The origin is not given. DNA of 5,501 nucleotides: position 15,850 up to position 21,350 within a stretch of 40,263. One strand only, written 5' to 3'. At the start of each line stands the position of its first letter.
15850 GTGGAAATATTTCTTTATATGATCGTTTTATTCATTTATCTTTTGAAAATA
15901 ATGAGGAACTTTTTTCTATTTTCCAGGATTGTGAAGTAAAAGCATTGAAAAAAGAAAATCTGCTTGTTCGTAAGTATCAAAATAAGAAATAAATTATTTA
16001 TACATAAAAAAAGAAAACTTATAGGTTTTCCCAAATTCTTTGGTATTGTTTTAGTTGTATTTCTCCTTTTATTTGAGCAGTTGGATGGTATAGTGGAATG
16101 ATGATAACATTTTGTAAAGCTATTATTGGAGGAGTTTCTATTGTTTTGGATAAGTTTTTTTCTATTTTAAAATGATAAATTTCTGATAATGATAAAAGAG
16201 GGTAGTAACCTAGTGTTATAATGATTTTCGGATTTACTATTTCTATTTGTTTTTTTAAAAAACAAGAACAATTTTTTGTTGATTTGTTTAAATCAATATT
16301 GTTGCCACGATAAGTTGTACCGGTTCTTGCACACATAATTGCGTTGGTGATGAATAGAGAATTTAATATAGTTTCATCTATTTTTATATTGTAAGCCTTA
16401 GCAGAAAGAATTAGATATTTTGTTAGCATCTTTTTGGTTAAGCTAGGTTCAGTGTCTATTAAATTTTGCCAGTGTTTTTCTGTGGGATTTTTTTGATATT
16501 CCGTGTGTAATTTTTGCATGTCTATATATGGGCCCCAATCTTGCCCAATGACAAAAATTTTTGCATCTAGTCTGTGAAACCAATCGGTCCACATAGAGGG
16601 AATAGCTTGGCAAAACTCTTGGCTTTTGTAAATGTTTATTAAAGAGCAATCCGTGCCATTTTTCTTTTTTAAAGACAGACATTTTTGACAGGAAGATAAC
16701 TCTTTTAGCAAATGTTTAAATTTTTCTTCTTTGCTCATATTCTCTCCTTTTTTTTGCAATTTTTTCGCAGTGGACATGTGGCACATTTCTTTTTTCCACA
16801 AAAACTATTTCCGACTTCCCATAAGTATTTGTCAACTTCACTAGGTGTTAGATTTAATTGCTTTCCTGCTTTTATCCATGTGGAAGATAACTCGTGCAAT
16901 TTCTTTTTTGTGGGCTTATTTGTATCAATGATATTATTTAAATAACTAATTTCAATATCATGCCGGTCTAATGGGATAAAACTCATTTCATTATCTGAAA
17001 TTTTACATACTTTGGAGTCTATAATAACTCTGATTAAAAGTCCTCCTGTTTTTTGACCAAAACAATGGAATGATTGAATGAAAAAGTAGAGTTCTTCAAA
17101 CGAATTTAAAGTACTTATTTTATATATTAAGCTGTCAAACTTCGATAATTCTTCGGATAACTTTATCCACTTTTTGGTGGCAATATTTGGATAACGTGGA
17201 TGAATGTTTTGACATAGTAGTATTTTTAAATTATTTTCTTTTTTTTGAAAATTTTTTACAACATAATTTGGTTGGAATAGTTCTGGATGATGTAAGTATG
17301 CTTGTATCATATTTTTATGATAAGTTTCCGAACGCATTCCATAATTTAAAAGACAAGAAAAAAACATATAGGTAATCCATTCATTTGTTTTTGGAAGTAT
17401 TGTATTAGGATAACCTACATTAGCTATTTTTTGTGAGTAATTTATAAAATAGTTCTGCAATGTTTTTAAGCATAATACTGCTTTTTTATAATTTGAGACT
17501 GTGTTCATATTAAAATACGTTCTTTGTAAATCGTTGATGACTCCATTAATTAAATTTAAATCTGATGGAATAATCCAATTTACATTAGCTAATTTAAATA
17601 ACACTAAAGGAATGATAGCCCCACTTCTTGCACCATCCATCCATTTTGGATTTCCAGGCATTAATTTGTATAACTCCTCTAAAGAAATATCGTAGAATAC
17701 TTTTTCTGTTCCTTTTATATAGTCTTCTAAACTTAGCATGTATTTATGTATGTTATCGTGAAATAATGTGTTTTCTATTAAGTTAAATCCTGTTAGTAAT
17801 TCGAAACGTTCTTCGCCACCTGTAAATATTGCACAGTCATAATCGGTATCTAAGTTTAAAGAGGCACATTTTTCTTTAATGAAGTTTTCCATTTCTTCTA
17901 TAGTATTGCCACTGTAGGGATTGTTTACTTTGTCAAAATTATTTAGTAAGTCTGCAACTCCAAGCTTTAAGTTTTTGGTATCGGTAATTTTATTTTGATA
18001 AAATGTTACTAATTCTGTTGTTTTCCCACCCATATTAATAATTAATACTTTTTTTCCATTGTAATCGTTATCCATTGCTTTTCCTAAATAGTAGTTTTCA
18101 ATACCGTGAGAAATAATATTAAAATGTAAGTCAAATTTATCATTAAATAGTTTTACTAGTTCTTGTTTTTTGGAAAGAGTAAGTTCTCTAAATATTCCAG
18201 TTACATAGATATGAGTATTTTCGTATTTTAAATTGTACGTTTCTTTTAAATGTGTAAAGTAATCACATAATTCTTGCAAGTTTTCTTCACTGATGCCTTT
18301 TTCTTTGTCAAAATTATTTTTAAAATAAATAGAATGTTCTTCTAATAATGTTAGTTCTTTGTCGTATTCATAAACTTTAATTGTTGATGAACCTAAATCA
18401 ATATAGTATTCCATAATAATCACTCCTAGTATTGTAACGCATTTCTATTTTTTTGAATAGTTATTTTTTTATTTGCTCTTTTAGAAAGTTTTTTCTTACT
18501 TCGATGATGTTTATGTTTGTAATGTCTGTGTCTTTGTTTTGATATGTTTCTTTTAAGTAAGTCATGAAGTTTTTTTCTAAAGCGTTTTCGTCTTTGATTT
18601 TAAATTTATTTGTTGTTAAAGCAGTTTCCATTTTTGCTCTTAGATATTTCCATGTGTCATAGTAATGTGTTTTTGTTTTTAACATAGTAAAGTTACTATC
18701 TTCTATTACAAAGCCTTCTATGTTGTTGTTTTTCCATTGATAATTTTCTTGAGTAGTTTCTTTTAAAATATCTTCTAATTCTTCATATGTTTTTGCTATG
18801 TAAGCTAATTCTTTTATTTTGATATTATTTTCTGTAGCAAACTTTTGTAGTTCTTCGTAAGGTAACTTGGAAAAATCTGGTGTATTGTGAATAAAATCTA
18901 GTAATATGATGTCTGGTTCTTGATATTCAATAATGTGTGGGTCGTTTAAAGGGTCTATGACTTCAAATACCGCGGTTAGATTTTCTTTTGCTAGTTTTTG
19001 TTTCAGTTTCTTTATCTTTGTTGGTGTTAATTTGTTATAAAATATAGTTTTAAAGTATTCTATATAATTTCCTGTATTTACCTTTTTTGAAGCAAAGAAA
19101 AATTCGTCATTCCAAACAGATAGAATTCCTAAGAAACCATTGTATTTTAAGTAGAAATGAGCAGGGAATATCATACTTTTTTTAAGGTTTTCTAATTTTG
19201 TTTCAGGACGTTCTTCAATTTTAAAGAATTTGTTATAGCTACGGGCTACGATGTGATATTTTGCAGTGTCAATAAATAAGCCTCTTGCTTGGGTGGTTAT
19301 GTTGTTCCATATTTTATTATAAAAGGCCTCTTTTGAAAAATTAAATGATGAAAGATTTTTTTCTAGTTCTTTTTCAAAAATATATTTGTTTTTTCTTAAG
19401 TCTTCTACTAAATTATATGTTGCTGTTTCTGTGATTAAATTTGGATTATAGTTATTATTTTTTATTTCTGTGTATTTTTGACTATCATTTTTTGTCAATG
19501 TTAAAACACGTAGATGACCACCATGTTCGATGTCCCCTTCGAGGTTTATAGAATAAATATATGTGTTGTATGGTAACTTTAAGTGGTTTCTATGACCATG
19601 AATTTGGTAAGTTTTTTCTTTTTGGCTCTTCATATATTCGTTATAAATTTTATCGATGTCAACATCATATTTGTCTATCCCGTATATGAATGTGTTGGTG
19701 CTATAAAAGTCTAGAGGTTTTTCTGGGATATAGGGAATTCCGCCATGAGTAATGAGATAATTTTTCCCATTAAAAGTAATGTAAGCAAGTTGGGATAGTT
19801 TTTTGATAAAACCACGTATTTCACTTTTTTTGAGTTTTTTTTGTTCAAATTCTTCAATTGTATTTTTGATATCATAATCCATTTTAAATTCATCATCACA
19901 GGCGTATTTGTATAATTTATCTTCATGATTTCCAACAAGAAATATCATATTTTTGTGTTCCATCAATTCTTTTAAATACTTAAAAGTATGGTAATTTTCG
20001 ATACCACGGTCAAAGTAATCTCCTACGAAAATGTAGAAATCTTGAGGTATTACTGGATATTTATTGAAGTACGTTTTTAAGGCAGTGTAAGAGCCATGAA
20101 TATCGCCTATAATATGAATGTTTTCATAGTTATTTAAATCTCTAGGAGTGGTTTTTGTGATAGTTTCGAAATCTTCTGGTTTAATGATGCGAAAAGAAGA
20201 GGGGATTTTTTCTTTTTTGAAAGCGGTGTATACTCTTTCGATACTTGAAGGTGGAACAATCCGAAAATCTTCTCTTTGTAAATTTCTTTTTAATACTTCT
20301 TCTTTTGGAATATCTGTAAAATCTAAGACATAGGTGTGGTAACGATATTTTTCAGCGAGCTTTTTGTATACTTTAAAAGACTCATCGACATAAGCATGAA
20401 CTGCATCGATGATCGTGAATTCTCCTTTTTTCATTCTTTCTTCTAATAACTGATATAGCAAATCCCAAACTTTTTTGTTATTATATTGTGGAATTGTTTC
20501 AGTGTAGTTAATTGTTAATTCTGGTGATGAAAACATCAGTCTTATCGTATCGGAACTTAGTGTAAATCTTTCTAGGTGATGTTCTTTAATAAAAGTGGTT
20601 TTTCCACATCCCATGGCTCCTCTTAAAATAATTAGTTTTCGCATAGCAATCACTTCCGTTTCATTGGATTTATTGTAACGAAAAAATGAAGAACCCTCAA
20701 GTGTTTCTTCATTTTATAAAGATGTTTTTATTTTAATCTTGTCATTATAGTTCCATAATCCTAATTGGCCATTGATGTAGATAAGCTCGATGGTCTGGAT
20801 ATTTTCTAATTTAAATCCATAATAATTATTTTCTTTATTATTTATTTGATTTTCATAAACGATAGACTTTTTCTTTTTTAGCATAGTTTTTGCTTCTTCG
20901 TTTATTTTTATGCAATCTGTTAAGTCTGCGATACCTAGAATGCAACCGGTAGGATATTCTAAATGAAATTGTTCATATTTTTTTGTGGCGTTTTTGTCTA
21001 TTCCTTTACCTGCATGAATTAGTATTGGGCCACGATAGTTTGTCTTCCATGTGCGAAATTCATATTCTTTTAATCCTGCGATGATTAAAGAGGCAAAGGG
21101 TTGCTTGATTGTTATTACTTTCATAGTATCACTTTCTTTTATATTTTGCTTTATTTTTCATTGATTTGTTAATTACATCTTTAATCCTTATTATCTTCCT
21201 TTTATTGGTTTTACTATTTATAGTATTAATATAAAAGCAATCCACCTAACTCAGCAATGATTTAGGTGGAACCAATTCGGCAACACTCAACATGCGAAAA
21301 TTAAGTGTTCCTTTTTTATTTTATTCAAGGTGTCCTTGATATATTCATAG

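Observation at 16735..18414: Unusual domain fusion: Ppx/GppA-type phosphohydrolase joined to an EndoIII-like glycosylase with a shortened Cys cluster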

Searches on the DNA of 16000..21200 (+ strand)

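Call 26: search_dna_similar(query=window:16000-21200:+, collection=phages, mode=near)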
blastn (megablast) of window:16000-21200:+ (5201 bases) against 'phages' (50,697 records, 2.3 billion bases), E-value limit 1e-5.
No match.

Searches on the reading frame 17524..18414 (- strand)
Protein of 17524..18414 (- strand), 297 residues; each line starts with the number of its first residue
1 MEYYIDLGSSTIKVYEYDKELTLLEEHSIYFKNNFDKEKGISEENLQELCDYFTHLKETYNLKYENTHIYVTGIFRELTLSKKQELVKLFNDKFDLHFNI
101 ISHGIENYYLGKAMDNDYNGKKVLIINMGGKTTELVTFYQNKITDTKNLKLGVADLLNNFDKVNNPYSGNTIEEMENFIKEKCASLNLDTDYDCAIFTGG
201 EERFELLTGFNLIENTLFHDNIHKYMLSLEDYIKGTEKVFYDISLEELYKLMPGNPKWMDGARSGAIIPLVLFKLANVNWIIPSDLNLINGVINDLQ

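Call 73: predict_structure(alignment_id=A2)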
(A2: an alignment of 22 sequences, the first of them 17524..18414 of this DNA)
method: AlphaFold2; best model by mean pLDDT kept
length: 297 residues; sequences in the alignment: 22
mean_pLDDT: 94.3   pTM: 0.89
mean pLDDT of the five models: 94.3, 93.8, 92.5, 91.5, 91.4
residues with pLDDT >= 90: 266; 70-90: 31; 50-70: 0; < 50: 0
segments of 3 or more residues with pLDDT < 50: none
pLDDT, mean of each block of 10 residues (from residue 1): 95 95 94 89 96 98 97 94 97 97 93 87 93 91 91 92 92 97 94 95 96 94 95 97 96 93 94 98 95 93
secondary structure, 60 per line:
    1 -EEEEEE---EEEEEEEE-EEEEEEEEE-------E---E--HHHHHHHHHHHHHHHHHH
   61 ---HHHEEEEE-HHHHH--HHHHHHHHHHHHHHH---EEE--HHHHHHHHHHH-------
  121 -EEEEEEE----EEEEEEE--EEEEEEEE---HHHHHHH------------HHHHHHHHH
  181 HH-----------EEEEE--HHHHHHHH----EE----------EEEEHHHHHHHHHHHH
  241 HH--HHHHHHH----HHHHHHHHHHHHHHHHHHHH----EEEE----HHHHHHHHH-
elements in order: E2-7 E11-18 E20-28 H43-60 E67-71 H73-77 H80-94 E98-100 H103-113 E122-128 E133-139 E142-149 H153-159 H172-182 E194-198 H201-208 E225-228 H229-242 H245-251 H256-275 E280-283 H288-296

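Call 75: fold_search(model_id=the predicted structure, library=pdb)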
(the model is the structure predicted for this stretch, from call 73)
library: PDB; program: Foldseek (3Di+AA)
matches with E <= 10: 1618; with E <= 0.001: 651
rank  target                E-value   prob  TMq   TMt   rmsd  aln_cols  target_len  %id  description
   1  1t6c                  1.5e-19  1.00  0.68  0.66   5.8       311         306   18  Structural characterization of the Ppx/GppA protein family: crystal structure of the Aquifex aeolicus family member (released 2004-08-03)
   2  1t6d_B                4.5e-19  1.00  0.66  0.65   6.0       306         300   17  MIRAS phasing of the Aquifex aeolicus Ppx/GppA phosphatase: crystal structure of the type II variant (released 2004-08-03)
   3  7epq_A                1.5e-18  1.00  0.68  0.68   6.1       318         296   19  Crystal structure of exopolyphosphatase (PPX) from Porphyromonas gingivalis in complex with sulfate and magnesium ions (released 2022-05-11)
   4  1t6d_A                2.3e-18  1.00  0.69  0.68   5.7       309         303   17  MIRAS phasing of the Aquifex aeolicus Ppx/GppA phosphatase: crystal structure of the type II variant (released 2004-08-03)
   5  7epq_B                6.3e-18  1.00  0.68  0.69   6.1       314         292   20  Crystal structure of exopolyphosphatase (PPX) from Porphyromonas gingivalis in complex with sulfate and magnesium ions (released 2022-05-11)
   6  2j4r_A                3.5e-17  1.00  0.66  0.66   5.8       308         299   18  Structural Study of the Aquifex aeolicus PPX-GPPA enzyme (released 2007-10-16)
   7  6pc0_A                7.3e-17  1.00  0.73  0.47   4.2       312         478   20  Crystal structure of Helicobacter pylori PPX/GppA (released 2019-11-20)
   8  6pc1_D                8.7e-17  1.00  0.71  0.47   4.2       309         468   20  Crystal structure of Helicobacter pylori PPX/GppA (E143A) in complex with ppGpp (released 2019-11-20)
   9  8jgx_B                2.6e-16  1.00  0.72  0.45   5.0       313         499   15  Crystal structure of Acinetobacter baumannii exopolyphosphatase (released 2024-05-15)
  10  6pc3_A                3.1e-16  1.00  0.72  0.46   4.6       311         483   20  Crystal structure of Helicobacter pylori PPX/GppA in complex with GSP (released 2019-11-20)
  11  6pc1_A                3.7e-16  1.00  0.76  0.49   4.1       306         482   21  Crystal structure of Helicobacter pylori PPX/GppA (E143A) in complex with ppGpp (released 2019-11-20)
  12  8jgx_A                4.7e-16  1.00  0.66  0.43   5.1       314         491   16  Crystal structure of Acinetobacter baumannii exopolyphosphatase (released 2024-05-15)
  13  6pc0_B                5.9e-16  1.00  0.73  0.47   4.5       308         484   21  Crystal structure of Helicobacter pylori PPX/GppA (released 2019-11-20)
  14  8jgu                  7.1e-16  1.00  0.72  0.70   5.7       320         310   13  Crystal structure of N-terminal domain of exopolyphosphatase from Deinococcus radiodurans (released 2024-05-15)
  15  6pbz_A                8.5e-16  1.00  0.69  0.45   5.0       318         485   16  Crystal structure of Escherichia coli GppA (released 2019-11-20)
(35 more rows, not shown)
